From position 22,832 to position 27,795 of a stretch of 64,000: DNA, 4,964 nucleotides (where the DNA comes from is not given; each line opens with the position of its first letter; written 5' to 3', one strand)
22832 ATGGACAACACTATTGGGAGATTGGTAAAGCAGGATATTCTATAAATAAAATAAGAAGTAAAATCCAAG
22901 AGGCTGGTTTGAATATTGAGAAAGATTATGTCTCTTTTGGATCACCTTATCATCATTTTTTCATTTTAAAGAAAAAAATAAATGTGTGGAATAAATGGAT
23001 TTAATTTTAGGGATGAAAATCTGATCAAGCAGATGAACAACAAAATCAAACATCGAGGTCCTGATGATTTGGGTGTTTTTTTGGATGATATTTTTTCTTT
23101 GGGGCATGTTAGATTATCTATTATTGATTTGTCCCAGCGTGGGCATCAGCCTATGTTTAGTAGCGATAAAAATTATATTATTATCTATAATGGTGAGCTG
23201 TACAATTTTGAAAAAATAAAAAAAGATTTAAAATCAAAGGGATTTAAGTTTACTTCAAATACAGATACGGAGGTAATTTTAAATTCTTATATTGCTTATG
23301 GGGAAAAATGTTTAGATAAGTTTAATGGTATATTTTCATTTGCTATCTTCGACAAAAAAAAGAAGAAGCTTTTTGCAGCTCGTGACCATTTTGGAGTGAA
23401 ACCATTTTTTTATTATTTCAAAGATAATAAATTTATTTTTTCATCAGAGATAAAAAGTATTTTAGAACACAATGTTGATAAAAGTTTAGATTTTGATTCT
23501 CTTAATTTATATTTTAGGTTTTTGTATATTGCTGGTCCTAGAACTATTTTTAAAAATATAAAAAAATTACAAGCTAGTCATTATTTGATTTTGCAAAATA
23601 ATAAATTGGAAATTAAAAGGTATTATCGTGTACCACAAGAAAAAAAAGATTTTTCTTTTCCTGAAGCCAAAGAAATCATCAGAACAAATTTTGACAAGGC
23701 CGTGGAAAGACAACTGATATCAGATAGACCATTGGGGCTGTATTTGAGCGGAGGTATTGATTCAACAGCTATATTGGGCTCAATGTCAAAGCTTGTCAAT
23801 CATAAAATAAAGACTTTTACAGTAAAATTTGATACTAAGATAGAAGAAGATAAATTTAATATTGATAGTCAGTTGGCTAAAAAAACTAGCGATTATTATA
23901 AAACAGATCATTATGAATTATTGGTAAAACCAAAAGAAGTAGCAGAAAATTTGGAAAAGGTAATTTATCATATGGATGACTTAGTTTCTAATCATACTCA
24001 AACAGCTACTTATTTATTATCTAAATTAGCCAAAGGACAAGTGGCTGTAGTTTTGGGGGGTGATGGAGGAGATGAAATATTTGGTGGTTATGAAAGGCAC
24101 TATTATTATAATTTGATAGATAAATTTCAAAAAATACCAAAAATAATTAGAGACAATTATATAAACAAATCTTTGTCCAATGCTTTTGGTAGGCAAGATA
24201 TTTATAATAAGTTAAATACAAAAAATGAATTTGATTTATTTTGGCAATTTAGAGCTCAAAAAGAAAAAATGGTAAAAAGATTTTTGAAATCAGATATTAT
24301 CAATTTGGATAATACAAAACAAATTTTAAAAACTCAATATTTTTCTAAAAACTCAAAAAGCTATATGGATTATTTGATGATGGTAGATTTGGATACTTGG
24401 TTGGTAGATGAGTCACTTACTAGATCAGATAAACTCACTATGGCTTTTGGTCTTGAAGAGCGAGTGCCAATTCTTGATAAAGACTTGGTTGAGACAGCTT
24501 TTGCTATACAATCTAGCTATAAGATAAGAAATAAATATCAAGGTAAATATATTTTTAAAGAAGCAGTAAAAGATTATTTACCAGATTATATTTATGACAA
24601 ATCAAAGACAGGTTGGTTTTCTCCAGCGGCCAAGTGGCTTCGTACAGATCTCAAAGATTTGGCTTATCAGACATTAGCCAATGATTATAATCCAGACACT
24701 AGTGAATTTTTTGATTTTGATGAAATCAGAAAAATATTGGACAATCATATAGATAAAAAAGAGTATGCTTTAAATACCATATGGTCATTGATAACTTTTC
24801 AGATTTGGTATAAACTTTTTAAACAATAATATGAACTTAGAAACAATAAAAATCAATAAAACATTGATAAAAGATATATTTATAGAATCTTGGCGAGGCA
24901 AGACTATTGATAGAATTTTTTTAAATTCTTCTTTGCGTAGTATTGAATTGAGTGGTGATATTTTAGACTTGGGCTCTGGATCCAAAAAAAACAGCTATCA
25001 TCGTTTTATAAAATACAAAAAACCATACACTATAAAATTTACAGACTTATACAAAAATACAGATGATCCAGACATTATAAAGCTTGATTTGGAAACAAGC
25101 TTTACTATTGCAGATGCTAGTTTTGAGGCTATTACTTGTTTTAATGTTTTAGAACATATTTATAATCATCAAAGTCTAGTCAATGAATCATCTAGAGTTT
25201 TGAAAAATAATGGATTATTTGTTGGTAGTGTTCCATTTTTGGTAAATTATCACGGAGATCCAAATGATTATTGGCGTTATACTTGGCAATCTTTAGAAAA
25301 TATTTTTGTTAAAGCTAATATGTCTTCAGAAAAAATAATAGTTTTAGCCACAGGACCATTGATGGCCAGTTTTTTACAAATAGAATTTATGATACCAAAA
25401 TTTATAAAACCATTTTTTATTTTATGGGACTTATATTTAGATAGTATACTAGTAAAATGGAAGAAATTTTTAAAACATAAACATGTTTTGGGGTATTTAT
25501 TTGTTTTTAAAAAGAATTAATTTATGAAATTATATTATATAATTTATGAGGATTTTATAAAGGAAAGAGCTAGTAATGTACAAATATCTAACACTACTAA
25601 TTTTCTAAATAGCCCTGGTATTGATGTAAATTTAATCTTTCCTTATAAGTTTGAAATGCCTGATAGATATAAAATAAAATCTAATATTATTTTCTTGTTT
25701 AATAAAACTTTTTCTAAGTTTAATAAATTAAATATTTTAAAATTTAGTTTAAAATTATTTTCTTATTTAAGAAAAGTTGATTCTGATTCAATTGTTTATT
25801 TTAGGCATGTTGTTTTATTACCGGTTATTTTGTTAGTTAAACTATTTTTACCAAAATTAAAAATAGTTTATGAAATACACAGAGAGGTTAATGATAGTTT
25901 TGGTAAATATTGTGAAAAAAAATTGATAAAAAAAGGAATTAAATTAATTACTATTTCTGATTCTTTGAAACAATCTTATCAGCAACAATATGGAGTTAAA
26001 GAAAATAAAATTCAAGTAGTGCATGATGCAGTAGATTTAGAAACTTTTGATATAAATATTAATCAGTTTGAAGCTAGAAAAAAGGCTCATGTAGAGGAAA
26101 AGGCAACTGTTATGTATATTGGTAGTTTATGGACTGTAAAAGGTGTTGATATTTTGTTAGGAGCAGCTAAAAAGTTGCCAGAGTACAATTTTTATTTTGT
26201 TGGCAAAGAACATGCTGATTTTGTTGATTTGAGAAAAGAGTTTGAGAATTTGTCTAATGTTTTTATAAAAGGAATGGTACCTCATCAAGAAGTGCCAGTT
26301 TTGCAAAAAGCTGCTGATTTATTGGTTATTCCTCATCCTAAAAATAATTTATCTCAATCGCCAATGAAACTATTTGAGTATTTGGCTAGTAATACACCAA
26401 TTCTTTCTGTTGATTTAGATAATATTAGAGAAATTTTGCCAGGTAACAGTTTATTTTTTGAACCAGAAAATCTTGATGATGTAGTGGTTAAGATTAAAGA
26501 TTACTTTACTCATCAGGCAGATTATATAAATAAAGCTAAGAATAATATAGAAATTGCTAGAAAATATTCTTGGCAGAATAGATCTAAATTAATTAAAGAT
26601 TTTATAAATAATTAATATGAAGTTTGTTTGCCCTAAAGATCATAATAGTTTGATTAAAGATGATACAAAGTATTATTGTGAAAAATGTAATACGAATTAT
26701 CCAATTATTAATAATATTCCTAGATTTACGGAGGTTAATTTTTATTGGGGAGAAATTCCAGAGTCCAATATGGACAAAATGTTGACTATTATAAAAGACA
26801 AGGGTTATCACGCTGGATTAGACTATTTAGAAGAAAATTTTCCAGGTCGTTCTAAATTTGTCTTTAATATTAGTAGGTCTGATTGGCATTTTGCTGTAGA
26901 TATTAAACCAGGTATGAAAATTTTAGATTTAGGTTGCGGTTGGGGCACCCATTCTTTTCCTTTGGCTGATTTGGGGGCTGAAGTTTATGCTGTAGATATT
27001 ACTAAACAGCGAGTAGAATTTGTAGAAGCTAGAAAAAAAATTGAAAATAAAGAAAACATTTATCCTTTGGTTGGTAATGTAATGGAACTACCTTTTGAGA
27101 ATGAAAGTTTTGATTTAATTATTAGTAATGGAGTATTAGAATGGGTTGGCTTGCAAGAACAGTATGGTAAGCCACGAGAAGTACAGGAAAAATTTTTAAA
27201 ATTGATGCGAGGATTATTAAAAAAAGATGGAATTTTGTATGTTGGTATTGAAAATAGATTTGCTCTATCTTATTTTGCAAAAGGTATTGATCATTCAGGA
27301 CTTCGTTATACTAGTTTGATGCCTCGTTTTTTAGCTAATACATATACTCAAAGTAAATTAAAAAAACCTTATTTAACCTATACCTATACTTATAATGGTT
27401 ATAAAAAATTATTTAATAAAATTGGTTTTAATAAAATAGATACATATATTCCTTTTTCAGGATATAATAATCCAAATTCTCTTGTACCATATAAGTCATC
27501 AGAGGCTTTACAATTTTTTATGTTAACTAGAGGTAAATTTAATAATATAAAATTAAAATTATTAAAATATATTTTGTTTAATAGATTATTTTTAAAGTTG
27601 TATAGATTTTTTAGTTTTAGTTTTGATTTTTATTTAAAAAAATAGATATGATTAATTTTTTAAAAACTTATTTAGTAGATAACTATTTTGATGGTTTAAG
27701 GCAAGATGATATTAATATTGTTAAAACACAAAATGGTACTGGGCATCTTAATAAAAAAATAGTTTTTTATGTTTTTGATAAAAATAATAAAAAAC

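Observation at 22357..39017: Six SAM methyltransferases and two AsnB-like amidotransferases in one glycan locus: predicted heavily methylated, amidated uronic-acid glycan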

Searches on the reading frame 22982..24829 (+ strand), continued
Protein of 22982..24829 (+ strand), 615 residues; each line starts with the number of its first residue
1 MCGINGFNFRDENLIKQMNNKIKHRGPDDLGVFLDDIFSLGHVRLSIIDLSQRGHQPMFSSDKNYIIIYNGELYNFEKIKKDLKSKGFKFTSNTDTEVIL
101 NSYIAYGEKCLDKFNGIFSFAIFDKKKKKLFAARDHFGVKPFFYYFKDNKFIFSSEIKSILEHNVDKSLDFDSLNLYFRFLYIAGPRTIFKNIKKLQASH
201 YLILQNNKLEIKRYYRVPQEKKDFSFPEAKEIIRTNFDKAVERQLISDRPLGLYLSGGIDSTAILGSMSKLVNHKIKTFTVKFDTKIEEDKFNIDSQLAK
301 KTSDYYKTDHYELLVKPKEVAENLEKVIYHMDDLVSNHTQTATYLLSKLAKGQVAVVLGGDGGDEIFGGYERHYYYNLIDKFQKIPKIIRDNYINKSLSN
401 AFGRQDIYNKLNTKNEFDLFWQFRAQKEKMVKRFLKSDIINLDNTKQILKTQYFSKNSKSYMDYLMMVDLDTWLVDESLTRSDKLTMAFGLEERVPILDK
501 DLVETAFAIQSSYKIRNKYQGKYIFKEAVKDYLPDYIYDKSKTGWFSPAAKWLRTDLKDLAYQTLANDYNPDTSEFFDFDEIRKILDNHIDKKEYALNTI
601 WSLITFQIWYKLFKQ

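Call 24: find_related_loci(query=A1, collection=genome_contigs, flank=10000)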
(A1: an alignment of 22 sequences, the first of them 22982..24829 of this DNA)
Query A1 (615 aa) in genome_contigs; peptide patterns used: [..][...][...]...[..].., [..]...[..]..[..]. (x = any residue, [..] = any of these).
600 stretches matched a pattern (row limit reached: there are more); 599 encode a relative of the query (tblastn E <= 1e-3); the best 80 are kept; 80 distinct loci.
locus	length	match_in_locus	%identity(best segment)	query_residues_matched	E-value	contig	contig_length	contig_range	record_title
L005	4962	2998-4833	51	1-613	0e+0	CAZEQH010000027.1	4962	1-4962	MAG TPA_asm: uncultured Candidatus Saccharibacteria bacterium isolate binchicken_co151_87 genome assembly, contig: NODE_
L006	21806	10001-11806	42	1-609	1e-155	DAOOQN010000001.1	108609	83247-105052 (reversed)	MAG TPA_asm: bacterium isolate AMR_MDS_2570 NODE_153_length_108609_cov_13.259300, whole genome shotgun sequence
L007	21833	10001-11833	37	1-610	4e-125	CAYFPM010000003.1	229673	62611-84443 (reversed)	MAG TPA_asm: uncultured Gammaproteobacteria bacterium isolate ERP019367_co2_132 genome assembly, contig: NODE_49_length_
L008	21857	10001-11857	35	1-613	2e-120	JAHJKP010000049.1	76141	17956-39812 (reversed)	MAG: Proteobacteria bacterium isolate Modern_marine_rock_biofilm.mb.87 Modern_marine_rock.mb.87_k141_873029, whole genom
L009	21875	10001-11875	36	1-613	3e-119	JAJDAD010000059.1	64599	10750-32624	MAG: candidate division KSB1 bacterium isolate OFTM153 OFTM153_58, whole genome shotgun sequence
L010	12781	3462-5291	47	1-613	2e-163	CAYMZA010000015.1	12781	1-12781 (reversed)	MAG TPA_asm: uncultured Gammaproteobacteria bacterium isolate SRP200020_co3_139 genome assembly, contig: NODE_6922_lengt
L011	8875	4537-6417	34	1-613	6e-117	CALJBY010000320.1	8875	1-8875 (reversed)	MAG: uncultured bacterium isolate N4_Bin_METABAT__17_1_1 genome assembly, contig: c_000008026181, whole genome shotgun s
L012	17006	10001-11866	35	1-613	5e-116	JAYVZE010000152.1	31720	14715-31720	MAG: Blastocatellia bacterium isolate GL88_UP_metabat_53 GL88_UP_metabat_53_151, whole genome shotgun sequence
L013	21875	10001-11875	35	1-613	5e-116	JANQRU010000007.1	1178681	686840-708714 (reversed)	MAG: Pyrinomonadaceae bacterium isolate IP29b_bin.76 k99_1464158, whole genome shotgun sequence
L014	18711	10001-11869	36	1-613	6e-114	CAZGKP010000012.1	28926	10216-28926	MAG TPA_asm: uncultured Candidatus Sumerlaeota bacterium isolate binchicken_co100_147 genome assembly, contig: NODE_2379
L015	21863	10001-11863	37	1-615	1e-113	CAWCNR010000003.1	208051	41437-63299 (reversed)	MAG: uncultured Bacteroidetes bacterium isolate MFD04944.bin.1.290 genome assembly, contig: contig_23220, whole genome s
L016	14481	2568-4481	31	1-613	2e-112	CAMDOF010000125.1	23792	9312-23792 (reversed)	MAG: Opitutus sp. GAS368 isolate TrH-25oct19-122 genome assembly, contig: TrH-25oct19-C3945, whole genome shotgun sequen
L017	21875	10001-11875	32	1-613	2e-112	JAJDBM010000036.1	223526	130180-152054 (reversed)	MAG: Nitrospirales bacterium isolate OFTM51 OFTM51_35, whole genome shotgun sequence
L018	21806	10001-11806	35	1-611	1e-112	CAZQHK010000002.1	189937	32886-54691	MAG TPA_asm: uncultured bacterium isolate SRP308112_co1_304 genome assembly, contig: NODE_17_length_189937_cov_32.733013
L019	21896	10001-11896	33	1-613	1e-112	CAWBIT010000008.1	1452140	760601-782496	MAG: uncultured Alphaproteobacteria bacterium isolate MFD03346.bin.1.85 genome assembly, contig: contig_4245, whole geno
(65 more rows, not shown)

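Call 27: find_related_loci(query=window:22982-24829:+, collection=metagenome_contigs, flank=10000)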
Query window:22982-24829:+ (615 aa) in metagenome_contigs; peptide patterns used: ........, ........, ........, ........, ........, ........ (x = any residue, [..] = any of these).
230 stretches matched a pattern; 40 encode a relative of the query (tblastn E <= 1e-3); 40 distinct loci.
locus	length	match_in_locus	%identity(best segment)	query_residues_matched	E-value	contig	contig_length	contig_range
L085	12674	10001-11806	52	1-611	0e+0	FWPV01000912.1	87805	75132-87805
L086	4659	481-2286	52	1-611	0e+0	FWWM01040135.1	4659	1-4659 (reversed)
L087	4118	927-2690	52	1-611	0e+0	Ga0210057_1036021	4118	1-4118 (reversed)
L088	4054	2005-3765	50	1-611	0e+0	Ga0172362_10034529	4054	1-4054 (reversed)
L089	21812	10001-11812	47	1-611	1e-175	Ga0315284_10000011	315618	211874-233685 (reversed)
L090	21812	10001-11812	47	1-611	1e-175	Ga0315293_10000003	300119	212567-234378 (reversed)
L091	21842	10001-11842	70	1-614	0e+0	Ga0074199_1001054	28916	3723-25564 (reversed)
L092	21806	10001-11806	45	1-613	4e-159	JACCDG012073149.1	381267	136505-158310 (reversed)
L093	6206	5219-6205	67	1-327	2e-146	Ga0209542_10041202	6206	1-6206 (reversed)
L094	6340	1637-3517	34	1-611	9e-108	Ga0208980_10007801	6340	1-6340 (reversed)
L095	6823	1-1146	46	206-611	2e-105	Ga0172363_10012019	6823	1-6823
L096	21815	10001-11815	36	1-613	1e-106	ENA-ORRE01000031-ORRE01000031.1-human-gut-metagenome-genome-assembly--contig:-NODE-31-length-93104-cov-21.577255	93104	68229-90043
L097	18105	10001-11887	34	1-611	3e-89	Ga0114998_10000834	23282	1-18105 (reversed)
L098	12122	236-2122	34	1-611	5e-89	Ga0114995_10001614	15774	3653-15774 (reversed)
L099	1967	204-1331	43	228-613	4e-91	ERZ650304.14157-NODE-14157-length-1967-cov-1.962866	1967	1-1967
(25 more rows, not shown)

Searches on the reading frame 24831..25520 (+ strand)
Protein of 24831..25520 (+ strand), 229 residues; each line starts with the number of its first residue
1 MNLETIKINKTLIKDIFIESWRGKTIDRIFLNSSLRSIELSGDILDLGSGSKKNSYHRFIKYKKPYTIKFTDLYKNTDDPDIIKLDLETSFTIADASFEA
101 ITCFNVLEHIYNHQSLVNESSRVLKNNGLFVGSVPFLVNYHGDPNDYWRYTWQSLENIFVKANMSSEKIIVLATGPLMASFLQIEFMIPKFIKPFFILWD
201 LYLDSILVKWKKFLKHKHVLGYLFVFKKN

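Call 4: search_protein_families(library=pfam, proteins=[window:24831-25520:+], max_evalue=0.01)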
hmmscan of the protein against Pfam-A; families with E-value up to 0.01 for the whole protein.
window:24831-25520:+ (229 aa): 6 families
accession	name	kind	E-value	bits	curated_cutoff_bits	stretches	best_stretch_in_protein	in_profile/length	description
PF08241.18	Methyltransf_11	-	5.8e-09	36.9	21.2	1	80-131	44-94/95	Methyltransferase domain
PF13489.12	Methyltransf_23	-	3.2e-07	30.7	27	1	38-150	20-134/164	Methyltransferase domain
PF08242.18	Methyltransf_12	-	0.00016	22.8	30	1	80-130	51-98/98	Methyltransferase domain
PF13649.12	Methyltransf_25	-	0.00055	21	27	1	81-128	49-97/97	Methyltransferase domain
PF13847.12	Methyltransf_31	-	0.00067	19.8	27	1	89-131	65-108/145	Methyltransferase domain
PF05148.21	Methyltransf_8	-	0.0021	18.4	27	1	18-130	52-154/219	Hypothetical methyltransferase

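Call 8: search_protein_families(library=ncbifam, proteins=[window:24831-25520:+], max_evalue=0.001)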
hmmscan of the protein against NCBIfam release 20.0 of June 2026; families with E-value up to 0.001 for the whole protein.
window:24831-25520:+ (229 aa): 1 family
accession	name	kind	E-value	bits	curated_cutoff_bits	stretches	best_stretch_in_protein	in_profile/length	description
TIGR01983.1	UbiG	equivalog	0.00013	21.4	102.95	1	83-131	99-150/228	bifunctional 2-polyprenyl-6-hydroxyphenol methylase/3-demethylubiquinol 3-O-methyltransferase UbiG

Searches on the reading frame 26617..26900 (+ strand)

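Call 57: search_protein_families(library=pfam, proteins=[window:26617-26900:+], max_evalue=1)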
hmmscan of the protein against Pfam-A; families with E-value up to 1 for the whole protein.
window:26617-26900:+ (94 aa): 4 families
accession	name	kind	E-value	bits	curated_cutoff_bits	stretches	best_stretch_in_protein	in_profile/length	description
PF06630.16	Exonuc_VIII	-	0.013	15.8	25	1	18-55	47-84/203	Enterobacterial exodeoxyribonuclease VIII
PF03966.22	Trm112p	-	0.06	13.7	22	1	4-32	9-39/40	Trm112p-like protein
PF07191.17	Zn_ribbon_6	-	0.11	13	25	1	5-32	3-30/67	Double zinc ribbon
PF18439.7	zf_UBZ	-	0.45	10.7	25.6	0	18-29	2-13/32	Ubiquitin-Binding Zinc Finger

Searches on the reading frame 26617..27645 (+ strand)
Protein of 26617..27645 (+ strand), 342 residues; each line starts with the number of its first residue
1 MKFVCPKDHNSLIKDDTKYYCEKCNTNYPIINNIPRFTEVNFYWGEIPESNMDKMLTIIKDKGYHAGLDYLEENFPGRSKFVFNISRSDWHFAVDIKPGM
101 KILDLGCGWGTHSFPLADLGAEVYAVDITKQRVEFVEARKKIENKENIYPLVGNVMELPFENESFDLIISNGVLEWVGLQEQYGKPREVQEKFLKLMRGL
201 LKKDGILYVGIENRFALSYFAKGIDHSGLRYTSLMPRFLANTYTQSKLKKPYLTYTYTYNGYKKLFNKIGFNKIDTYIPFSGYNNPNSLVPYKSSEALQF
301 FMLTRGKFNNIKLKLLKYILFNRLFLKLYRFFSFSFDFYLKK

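Call 4: search_protein_families(library=pfam, proteins=[window:26617-27645:+], max_evalue=0.01)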
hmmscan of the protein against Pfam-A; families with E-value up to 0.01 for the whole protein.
window:26617-27645:+ (342 aa): 17 families
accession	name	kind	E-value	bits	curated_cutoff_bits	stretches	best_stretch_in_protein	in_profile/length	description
PF08241.18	Methyltransf_11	-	1.5e-18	67.7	21.2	1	103-209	1-95/95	Methyltransferase domain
PF13847.12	Methyltransf_31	-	2e-17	63.7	27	1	96-209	1-109/145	Methyltransferase domain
PF13649.12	Methyltransf_25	-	7.3e-16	59.1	27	1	102-181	1-81/97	Methyltransferase domain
PF08242.18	Methyltransf_12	-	1.4e-12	48.7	30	1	103-207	1-98/98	Methyltransferase domain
PF03848.20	TehB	-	7.9e-11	42.2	20.4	1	83-176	15-107/193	Tellurite resistance protein TehB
PF01209.24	Ubie_methyltran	-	2e-09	37.6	20.1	1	96-275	45-217/233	ubiE/COQ5 methyltransferase family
PF02353.26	CMAS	-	3e-09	37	27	1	94-208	58-163/273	Mycolic acid cyclopropane synthetase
PF13489.12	Methyltransf_23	-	1e-08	35.6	27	1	96-248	20-150/164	Methyltransferase domain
PF05175.20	MTS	-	1.3e-07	31.8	23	1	99-209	32-138/170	Methyltransferase small domain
PF01728.25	FtsJ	-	0.00015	22.2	24.1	1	96-209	19-137/181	FtsJ-like methyltransferase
PF06325.19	PrmA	-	0.00017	21.6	22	1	96-172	159-234/296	Ribosomal protein L11 methyltransferase (PrmA)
PF08003.17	Methyltransf_9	-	0.00027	20.4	23.8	1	99-174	116-192/315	Protein of unknown function (DUF1698)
PF02527.21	GidB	-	0.0012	18.6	27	1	101-200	51-150/184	rRNA small subunit methyltransferase G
PF02390.23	Methyltransf_4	-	0.0019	18.1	24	1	102-209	5-115/173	Putative methyltransferase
PF05958.17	tRNA_U5-meth_tr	-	0.0044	16.5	23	1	87-148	190-251/357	tRNA (Uracil-5-)-methyltransferase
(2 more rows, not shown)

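Call 8: search_protein_families(library=ncbifam, proteins=[window:26617-27645:+], max_evalue=0.001)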
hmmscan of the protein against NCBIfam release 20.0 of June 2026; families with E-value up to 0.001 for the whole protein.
window:26617-27645:+ (342 aa): 39 families (the best 25 are shown)
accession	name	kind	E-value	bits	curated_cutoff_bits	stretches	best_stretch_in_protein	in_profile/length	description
TIGR01983.1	UbiG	equivalog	1.7e-12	47.2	102.95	1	95-221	46-163/228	bifunctional 2-polyprenyl-6-hydroxyphenol methylase/3-demethylubiquinol 3-O-methyltransferase UbiG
TIGR02072.1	BioC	equivalog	6.4e-12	45.8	184.95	1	100-180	36-113/244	malonyl-ACP O-methyltransferase BioC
NF043040.1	corrin_prot_MT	hypoth_equivalog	1e-11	44.7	180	1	92-240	34-176/216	corrinoid protein-associated methyltransferase CpaM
NF047649.1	MTase_UXPK_star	exception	1.4e-11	44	460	1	95-176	74-158/283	methyltransferase/UXPK-star double selenoprotein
NF008686.0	PRK11705.1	equivalog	5e-11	42.3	400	1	95-208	164-264/383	cyclopropane fatty acyl phospholipid synthase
NF008823.0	PRK11873.1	subfamily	1.1e-10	41.5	263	1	95-178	74-160/272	arsenite methyltransferase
TIGR02021.1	BchM-ChlM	equivalog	1.7e-10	40.7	158.9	1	97-174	53-128/218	magnesium protoporphyrin IX methyltransferase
NF008405.0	PRK11207.1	equivalog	6.3e-10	38.9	218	1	80-177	12-108/198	tellurite resistance methyltransferase TehB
NF001241.0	PRK00216.1-2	equivalog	7.5e-10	38.8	327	1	90-172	43-121/231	demethylmenaquinone methyltransferase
NF045667.1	MTase_DVU1556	equivalog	4.2e-09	36.2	155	1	94-177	18-97/213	DVU_1556 family methyltransferase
NF008992.0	PRK12335.1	equivalog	4.7e-09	35.8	303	1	87-177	111-199/289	SAM-dependent methyltransferase TehB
NF041536.1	ArsM_DUF2284_UU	exception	7.5e-09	34.4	575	1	95-178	73-159/459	arsenite methyltransferase/DUF2284 domain selenoprotein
NF001243.0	PRK00216.1-4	equivalog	8.5e-09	35.1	235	1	93-169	42-121/237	demethylmenaquinone methyltransferase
NF053839.1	CPFASynBruc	equivalog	1.4e-08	34.1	600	1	95-209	171-276/410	cyclopropane fatty acid synthase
TIGR00477.1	tehB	equivalog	2.8e-08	33.4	219.5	1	80-174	55-147/238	tellurite resistance methyltransferase TehB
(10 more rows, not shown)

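Call 56: search_solved_structures(query=window:26617-27645:+, max_evalue=0.000001)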
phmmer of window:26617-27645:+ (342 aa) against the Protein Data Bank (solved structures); distinct sequences matched with E-value up to 0.000001: 9.
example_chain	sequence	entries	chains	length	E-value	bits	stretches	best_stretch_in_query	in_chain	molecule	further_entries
6mro_A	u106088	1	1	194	5.5e-09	39.1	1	95-186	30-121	methyl transferase from Methanosarcina acetivorans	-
1ve3_A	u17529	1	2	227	1.9e-08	37.3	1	97-174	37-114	hypothetical protein PH0226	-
5wp5_A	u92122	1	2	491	2.6e-08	36.8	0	90-173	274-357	Phosphomethylethanolamine N-methyltransferase 2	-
8gdu_A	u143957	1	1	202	3e-08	36.7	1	95-182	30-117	Methyltransferase domain-containing protein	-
4dq0_A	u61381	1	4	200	4.6e-08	36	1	83-177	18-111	Tellurite resistance protein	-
2xva_A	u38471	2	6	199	7e-08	35.4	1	83-177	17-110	TELLURITE RESISTANCE PROTEIN TEHB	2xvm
3mgg_A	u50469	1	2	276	8.2e-08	35.2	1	95-182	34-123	Methyltransferase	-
3l8d_A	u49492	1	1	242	5.3e-07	32.5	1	94-177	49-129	Methyltransferase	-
7wzg_A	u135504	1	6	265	5.4e-07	32.5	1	98-171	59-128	Cypemycin N-terminal methyltransferase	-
